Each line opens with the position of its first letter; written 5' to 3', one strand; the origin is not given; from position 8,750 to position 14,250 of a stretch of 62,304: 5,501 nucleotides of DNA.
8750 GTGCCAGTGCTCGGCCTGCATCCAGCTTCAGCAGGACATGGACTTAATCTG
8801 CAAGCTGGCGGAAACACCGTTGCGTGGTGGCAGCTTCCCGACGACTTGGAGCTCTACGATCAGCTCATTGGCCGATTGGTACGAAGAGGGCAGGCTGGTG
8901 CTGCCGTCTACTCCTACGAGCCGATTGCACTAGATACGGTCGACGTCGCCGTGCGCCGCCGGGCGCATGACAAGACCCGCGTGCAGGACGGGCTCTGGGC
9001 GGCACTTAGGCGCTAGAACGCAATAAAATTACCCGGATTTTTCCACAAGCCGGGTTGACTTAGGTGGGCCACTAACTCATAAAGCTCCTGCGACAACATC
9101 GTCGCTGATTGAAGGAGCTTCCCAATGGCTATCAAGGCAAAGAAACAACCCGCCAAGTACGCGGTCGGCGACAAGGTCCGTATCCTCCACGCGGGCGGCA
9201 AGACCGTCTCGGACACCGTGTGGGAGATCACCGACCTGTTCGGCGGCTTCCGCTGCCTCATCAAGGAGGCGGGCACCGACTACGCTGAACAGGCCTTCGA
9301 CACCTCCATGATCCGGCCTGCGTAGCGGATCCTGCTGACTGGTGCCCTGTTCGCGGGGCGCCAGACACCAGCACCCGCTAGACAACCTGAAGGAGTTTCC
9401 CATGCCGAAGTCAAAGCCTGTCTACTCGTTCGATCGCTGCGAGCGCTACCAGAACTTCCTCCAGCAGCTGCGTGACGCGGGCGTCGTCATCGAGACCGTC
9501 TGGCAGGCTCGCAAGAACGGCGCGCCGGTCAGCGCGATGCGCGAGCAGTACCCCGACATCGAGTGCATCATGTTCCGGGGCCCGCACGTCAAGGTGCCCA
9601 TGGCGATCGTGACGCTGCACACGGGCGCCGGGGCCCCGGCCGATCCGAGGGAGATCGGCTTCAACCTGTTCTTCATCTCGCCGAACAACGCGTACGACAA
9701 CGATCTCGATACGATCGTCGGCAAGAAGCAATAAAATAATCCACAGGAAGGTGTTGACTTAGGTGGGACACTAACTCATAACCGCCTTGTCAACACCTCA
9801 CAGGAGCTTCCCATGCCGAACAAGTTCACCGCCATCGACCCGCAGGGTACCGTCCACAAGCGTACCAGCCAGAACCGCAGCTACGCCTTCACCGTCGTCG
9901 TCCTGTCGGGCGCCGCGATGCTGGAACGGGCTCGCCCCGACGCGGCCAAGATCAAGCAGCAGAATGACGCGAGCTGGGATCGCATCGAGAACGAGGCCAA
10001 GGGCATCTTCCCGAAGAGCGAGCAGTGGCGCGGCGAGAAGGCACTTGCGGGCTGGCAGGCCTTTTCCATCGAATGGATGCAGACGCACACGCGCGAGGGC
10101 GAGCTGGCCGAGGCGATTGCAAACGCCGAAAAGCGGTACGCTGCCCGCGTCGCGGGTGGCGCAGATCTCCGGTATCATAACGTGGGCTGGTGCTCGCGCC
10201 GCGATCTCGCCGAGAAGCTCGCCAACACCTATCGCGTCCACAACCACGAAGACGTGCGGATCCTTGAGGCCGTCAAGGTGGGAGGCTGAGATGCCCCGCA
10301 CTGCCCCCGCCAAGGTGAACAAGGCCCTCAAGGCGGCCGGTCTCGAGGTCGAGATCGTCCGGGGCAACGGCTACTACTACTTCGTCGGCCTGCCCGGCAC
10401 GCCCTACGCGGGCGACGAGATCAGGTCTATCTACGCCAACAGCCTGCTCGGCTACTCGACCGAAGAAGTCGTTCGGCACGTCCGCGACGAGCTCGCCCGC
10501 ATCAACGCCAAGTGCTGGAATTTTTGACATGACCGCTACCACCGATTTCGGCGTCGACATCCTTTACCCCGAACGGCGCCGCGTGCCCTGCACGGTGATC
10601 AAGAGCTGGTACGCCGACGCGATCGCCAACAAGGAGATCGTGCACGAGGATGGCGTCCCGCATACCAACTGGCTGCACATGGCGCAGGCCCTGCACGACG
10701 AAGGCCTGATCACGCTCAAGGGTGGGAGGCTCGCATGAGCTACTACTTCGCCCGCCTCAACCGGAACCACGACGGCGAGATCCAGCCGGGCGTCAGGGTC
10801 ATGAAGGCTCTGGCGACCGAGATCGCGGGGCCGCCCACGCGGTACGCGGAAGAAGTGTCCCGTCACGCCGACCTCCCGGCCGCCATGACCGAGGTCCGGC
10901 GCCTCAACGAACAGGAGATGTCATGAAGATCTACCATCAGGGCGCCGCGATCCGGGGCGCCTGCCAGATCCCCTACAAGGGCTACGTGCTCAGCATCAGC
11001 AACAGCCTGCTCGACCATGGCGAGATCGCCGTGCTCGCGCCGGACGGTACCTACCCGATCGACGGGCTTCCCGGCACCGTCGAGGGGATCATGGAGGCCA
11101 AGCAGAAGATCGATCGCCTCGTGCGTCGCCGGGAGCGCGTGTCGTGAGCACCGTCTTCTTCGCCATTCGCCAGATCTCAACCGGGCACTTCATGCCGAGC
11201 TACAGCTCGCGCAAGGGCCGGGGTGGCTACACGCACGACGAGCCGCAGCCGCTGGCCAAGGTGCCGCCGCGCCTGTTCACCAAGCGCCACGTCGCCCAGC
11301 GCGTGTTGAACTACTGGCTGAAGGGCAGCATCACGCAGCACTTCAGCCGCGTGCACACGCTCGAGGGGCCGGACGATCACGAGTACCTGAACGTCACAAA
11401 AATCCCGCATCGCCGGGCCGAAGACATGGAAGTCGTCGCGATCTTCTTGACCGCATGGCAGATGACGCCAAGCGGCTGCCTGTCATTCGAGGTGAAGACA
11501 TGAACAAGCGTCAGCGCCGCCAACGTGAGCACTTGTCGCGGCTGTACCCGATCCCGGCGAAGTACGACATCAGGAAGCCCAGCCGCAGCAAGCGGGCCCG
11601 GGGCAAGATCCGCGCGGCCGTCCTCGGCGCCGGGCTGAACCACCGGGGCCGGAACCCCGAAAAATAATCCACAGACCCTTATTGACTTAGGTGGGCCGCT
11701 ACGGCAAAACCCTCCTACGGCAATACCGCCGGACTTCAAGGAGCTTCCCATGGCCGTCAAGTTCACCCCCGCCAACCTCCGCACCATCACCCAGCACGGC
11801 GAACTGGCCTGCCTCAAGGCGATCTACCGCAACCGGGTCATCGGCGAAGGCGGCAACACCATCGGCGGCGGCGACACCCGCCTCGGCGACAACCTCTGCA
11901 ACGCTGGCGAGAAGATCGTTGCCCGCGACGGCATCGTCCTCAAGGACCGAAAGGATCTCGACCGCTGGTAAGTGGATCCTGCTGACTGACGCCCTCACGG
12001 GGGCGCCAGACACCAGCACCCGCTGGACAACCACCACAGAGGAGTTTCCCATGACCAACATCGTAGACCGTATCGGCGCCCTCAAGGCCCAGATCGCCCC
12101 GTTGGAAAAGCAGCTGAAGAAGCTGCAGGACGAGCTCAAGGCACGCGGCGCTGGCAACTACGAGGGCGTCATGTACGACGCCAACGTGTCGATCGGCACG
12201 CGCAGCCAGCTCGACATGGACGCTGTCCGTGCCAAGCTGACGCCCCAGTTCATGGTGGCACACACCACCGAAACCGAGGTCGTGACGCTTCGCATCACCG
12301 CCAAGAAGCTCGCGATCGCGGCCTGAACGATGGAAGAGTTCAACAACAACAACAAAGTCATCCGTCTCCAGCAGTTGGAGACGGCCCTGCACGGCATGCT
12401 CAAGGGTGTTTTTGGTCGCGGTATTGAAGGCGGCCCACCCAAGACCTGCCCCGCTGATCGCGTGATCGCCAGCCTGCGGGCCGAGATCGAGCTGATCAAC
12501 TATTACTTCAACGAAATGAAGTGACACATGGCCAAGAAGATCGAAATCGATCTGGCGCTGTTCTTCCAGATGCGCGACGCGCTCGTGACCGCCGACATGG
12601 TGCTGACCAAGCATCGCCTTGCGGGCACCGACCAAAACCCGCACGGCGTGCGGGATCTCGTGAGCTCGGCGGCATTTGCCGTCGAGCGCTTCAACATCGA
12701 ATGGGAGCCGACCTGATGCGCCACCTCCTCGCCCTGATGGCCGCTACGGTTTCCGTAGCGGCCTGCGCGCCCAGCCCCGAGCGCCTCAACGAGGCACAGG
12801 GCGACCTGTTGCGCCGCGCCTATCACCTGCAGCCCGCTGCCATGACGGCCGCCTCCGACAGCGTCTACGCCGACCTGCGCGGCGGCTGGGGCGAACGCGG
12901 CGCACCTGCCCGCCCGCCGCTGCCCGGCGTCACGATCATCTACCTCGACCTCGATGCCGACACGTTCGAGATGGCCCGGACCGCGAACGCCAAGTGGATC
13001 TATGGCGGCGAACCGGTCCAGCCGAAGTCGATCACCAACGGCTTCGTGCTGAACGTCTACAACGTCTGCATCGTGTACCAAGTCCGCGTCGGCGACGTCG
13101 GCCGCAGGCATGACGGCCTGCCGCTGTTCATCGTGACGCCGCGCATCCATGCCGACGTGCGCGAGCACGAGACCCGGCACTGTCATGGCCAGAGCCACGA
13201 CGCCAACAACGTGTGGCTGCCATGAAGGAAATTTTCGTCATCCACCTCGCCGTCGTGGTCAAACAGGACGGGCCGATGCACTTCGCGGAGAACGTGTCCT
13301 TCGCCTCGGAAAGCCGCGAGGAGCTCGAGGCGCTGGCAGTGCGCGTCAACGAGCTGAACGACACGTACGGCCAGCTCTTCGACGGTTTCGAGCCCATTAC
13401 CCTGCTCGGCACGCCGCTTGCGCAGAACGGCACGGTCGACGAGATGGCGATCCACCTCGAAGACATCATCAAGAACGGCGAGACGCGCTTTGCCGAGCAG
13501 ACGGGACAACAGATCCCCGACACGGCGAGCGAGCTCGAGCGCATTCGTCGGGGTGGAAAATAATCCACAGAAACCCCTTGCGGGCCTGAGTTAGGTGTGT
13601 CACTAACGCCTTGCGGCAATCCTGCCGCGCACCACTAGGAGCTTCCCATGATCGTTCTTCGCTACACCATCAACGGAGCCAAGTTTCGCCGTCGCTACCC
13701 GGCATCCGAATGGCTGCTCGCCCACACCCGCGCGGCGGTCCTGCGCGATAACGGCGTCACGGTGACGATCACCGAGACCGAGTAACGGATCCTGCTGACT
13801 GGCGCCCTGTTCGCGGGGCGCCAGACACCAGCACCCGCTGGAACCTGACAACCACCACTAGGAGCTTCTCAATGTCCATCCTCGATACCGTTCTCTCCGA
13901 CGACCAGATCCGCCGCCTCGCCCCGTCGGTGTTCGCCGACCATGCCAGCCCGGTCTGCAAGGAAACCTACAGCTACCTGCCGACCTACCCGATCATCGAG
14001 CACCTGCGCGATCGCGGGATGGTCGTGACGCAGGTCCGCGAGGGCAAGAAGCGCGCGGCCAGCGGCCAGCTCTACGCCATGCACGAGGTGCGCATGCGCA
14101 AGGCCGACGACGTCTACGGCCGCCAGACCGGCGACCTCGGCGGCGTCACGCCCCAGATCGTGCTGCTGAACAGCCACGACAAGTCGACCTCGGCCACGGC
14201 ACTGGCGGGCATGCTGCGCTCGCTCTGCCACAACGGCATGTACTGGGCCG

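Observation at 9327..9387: A ~55-nt GC-rich hairpin element occurs three times, always just after a short leader ORF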

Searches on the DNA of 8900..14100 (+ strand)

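Call 42: search_rna_families(source=window, start=8900, end=14100, threshold=evalue, max_evalue=10)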
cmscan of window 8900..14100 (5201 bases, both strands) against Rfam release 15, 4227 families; matches with E-value up to 10: 4.
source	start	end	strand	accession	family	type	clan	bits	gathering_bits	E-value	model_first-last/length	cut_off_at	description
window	9599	9643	+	RF02464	Ms_AS-4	Gene; sRNA;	-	21.2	50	4.9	1-82/82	no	Actinobacteria sRNA Ms_AS-4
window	13800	13823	+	RF02398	sau-6072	Gene; sRNA;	-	20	50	1.7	25-48/53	no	Staphylococcus sRNA sau-6072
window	11271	11352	+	RF02752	ES056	Gene; sRNA;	-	20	43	6.9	1-92/92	no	ES056 sRNA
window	12011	12166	-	RF02174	SMAD5-AS1_2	Gene; lncRNA;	-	13.6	50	5.6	1-129/129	no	SMAD5 antisense RNA 1 conserved region 2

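Call 51: build_rna_model(alignment_id=A4, structure=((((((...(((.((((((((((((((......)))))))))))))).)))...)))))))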
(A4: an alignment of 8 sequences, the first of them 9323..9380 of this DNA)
Model R1 built from alignment A4 (8 sequences, 60 columns); structure: as given.
model positions 58; base pairs 23; branch points 0; effective number of sequences 4.18; information 0.961 bits per position. Calibrated on 0.2 Mb of random sequence (short: E-values are rough).
structure used (alignment columns):
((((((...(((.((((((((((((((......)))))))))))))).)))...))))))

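Call 52: search_with_rna_model(model_id=R1, sources=[window, L007, L008, L009, L010, L011, L012, L013, L014, L015, L097, L330, L331, L332], max_evalue=10, show_alignments=0)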
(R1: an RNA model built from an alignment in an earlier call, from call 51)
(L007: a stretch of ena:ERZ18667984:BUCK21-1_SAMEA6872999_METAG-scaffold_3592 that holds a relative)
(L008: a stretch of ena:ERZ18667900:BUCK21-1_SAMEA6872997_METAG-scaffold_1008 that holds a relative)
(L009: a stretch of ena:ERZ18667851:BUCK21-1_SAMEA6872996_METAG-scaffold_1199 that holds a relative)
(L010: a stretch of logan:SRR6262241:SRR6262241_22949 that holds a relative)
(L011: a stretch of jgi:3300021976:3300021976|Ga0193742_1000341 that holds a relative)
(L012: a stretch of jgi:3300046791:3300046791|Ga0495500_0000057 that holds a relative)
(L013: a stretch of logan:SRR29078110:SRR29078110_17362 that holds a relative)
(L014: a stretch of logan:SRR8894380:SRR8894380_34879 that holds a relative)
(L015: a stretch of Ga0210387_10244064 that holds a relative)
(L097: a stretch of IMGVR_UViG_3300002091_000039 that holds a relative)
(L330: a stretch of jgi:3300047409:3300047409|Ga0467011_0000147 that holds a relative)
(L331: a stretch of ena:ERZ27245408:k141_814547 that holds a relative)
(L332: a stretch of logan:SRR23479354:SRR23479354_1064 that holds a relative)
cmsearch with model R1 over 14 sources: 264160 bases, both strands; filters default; matches with E-value up to 10: 39.
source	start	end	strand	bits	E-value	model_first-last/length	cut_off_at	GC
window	9323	9380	+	76.3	5.5e-18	1-58/58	no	0.67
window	13783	13840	+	75.4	9.7e-18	1-58/58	no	0.69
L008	14349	14406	+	71.9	9e-17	1-58/58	no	0.64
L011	12604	12663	+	71.8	9.8e-17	1-58/58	no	0.63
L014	13702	13757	+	68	1.1e-15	1-58/58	no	0.7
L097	230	285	+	68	1.1e-15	1-58/58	no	0.7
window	11970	12025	+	67.4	1.6e-15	1-58/58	no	0.68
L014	14087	14146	+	67.2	1.8e-15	1-58/58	no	0.73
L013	12173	12230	+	64.7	8.9e-15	1-58/58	no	0.69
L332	12914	12975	+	63.1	2.5e-14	1-58/58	no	0.76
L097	795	857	+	48.8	2.3e-10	1-58/58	no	0.7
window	9323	9380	-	34.4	2.3e-06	1-58/58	no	0.67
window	13783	13840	-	31.5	1.4e-05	1-58/58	no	0.69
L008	14349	14406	-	30.2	3.2e-05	1-58/58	no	0.64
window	11970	12025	-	26.3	0.00041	1-58/58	no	0.68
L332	13742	13797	+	22.9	0.0035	1-58/58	no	0.64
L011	12604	12663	-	21.7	0.0073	1-58/58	no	0.63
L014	14087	14146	-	18.6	0.056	1-58/58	no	0.73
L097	795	857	-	18.5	0.057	1-58/58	no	0.7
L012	745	803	-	18.4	0.064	1-58/58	no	0.73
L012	745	809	+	18.3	0.067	1-58/58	no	0.74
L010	12161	12189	+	17.2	0.13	1-29/58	3'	0.66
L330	2367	2417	-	14.3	0.86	1-58/58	no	0.63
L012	20843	20934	-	14.1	0.94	1-58/58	no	0.72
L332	10421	10460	+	14.1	0.94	1-58/58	no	0.8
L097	1117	1164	-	13.6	1.3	1-58/58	no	0.75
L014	2637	2661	-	13.4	1.6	1-58/58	no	0.68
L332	19981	20028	+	13.2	1.7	1-58/58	no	0.71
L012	7115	7142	-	12.7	2.4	16-43/58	no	0.71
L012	7115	7142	+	12.5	2.7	16-43/58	no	0.71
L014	13702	13757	-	12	3.7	1-58/58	no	0.7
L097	230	285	-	12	3.7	1-58/58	no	0.7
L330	4016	4035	+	11.9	4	20-39/58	no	0.9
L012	1525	1583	+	11.8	4.2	1-58/58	no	0.75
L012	16000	16023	+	11.8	4.3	1-58/58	no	0.71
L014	19121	19146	+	10.5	9.6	1-58/58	no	0.54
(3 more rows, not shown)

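Call 64: search_with_rna_model(model_id=R1, sources=[L333, L334, L335, L336, L337, L338, L339, L340, L341, L342, L343, L344, L345, L346, L347, L348, L349, L350, L351, L352, L353, L354, L355, L356, L357, L358, L359, L360, L361, L362, L363, L364, L365, L366, L367, L368, L369, L370, L371, L372, L373, L374, L375, L376, L377, L378, L379, L380, L381, L382, L383, L384, L385, L386, L387, L388, L389, L390, L391], max_evalue=0.01)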
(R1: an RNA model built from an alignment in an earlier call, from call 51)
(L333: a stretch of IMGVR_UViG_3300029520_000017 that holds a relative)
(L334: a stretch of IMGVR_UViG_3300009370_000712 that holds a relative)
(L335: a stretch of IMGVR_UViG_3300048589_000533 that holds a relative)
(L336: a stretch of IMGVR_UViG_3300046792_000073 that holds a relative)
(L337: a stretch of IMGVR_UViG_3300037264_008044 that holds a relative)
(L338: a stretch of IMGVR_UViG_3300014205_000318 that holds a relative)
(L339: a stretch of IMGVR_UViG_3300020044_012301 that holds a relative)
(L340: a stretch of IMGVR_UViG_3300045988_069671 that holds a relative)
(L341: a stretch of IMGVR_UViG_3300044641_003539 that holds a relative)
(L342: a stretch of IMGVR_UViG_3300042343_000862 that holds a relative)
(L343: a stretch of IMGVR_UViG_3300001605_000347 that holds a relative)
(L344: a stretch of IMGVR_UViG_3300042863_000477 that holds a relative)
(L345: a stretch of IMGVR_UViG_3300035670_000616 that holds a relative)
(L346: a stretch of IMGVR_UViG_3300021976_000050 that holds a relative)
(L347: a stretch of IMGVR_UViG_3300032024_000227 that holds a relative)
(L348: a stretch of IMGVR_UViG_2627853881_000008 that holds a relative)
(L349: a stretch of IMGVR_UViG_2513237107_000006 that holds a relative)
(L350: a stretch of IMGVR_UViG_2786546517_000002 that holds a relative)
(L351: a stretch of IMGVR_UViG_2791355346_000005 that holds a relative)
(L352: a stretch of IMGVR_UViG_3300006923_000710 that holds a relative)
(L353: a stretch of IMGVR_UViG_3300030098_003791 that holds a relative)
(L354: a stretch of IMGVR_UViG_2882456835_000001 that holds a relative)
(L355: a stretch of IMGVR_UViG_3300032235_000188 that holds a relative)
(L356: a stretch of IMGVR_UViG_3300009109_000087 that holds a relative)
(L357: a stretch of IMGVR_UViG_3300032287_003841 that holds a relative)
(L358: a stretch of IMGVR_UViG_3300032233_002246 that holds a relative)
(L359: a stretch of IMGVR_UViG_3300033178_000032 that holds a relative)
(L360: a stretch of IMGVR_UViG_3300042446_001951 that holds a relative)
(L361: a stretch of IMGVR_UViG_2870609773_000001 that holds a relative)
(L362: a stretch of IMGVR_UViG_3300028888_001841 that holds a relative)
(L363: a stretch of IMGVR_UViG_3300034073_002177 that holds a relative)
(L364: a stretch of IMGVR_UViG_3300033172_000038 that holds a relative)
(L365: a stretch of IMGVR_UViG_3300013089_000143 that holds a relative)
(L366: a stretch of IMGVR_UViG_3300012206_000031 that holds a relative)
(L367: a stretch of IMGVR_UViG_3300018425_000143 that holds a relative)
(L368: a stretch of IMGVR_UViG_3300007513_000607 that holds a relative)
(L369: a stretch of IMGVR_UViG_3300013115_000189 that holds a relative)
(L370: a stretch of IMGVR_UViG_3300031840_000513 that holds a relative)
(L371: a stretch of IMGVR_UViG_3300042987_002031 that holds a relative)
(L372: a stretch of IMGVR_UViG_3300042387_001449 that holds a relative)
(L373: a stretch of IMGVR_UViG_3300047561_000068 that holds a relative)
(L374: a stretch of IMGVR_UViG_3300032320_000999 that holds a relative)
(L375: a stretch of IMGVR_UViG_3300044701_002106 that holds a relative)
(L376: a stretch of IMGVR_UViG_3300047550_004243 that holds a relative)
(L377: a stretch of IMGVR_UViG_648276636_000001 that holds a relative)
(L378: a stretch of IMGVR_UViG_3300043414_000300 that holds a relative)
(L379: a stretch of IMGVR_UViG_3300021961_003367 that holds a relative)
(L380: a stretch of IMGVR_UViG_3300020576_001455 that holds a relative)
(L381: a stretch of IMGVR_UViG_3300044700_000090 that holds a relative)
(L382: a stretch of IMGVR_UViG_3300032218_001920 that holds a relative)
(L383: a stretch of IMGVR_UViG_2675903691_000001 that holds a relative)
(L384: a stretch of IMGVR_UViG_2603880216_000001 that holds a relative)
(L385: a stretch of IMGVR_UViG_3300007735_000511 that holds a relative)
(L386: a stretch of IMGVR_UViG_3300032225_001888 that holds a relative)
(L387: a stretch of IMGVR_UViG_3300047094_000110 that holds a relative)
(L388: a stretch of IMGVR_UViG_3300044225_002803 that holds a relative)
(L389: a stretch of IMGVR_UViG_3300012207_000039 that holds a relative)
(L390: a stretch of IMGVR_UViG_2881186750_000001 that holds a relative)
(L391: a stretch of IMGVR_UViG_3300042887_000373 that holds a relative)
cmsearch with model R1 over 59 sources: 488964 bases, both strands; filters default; matches with E-value up to 0.01: 1.
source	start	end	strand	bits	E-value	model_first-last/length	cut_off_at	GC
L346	2886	2945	-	71.8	1.8e-16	1-58/58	no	0.63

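Call 67: search_with_rna_model(model_id=R1, sources=[L392, L393, window, L008, L010, L011, L013, L014, L097, L332], max_evalue=0.001, make_alignment=true)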
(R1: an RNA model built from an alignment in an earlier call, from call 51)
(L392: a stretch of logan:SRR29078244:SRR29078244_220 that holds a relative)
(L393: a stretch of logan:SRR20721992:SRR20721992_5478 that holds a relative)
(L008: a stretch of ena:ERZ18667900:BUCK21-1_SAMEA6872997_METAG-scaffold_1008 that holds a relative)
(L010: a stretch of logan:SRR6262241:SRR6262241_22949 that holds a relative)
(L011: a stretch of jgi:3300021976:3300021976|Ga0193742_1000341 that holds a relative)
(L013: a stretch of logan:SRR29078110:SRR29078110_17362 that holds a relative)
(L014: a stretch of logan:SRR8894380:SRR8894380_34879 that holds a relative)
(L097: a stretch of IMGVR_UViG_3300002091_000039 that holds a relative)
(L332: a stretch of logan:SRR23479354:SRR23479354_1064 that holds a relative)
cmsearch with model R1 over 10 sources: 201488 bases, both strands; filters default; matches with E-value up to 0.001: 15.
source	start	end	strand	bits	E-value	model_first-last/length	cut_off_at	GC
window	9323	9380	+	76.3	4.2e-18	1-58/58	no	0.67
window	13783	13840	+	75.4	7.4e-18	1-58/58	no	0.69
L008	14349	14406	+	71.9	6.9e-17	1-58/58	no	0.64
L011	12604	12663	+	71.8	7.5e-17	1-58/58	no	0.63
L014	13702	13757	+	68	8.5e-16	1-58/58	no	0.7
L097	230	285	+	68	8.5e-16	1-58/58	no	0.7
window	11970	12025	+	67.4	1.2e-15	1-58/58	no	0.68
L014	14087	14146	+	67.2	1.3e-15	1-58/58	no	0.73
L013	12173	12230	+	64.7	6.8e-15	1-58/58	no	0.69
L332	12914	12975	+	63.1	1.9e-14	1-58/58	no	0.76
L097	795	857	+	48.8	1.8e-10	1-58/58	no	0.7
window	9323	9380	-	34.4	1.8e-06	1-58/58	no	0.67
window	13783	13840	-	31.5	1.1e-05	1-58/58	no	0.69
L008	14349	14406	-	30.2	2.5e-05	1-58/58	no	0.64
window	11970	12025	-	26.3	0.00031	1-58/58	no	0.68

Alignment A5: 15 matches aligned to the model, 68 columns, each read 5' to 3' on its own strand. Consensus structure (alignment columns), stored with it:
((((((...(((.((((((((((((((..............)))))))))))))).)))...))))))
